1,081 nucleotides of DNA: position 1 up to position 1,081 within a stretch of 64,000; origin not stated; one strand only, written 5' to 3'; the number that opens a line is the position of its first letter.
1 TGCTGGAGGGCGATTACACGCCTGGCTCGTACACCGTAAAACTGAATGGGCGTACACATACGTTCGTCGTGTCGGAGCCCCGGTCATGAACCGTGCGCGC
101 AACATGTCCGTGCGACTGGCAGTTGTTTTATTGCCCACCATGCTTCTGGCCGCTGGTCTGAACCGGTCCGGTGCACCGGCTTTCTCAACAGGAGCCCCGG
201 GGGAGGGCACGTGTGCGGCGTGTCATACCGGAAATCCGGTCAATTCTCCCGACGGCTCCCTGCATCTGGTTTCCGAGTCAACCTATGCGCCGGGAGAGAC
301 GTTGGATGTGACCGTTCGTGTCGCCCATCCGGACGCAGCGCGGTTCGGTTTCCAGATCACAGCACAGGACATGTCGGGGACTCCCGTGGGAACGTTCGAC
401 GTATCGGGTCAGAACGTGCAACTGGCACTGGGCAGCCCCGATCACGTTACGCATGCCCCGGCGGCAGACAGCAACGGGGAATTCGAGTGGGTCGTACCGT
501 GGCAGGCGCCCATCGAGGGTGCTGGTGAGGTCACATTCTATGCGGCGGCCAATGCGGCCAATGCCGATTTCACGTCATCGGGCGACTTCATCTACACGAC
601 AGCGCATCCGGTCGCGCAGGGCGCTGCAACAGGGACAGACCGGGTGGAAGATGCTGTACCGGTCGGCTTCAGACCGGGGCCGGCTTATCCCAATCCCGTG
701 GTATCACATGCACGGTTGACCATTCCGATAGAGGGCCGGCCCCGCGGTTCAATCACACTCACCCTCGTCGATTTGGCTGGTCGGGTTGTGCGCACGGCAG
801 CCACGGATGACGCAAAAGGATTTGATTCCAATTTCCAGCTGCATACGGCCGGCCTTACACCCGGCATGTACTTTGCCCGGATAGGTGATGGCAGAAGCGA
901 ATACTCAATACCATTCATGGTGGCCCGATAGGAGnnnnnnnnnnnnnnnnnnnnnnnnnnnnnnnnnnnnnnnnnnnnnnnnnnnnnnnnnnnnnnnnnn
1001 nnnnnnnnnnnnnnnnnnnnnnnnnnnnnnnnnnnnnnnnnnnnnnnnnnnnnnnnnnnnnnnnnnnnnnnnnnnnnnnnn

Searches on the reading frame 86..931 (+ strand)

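Call 27: search_protein_families(library=ncbifam, proteins=[window:86-931:+], max_evalue=0.00001)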
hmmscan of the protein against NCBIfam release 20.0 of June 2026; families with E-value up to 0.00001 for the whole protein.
window:86-931:+ (281 aa): 3 families
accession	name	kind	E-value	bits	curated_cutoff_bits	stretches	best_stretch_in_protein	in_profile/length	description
NF041895.1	choice_anch_V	domain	2.8e-31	108.6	42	1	24-173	10-148/150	choice-of-anchor V domain-containing protein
NF041894.1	MXAN_6652_fam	equivalog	7.9e-08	32.1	200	1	26-184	9-161/203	MXAN_6652 family MXYO-CTERM-anchored protein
TIGR04183.1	Por_Secre_tail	domain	1.3e-07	31.5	23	1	201-274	2-66/72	T9SS type A sorting domain-containing protein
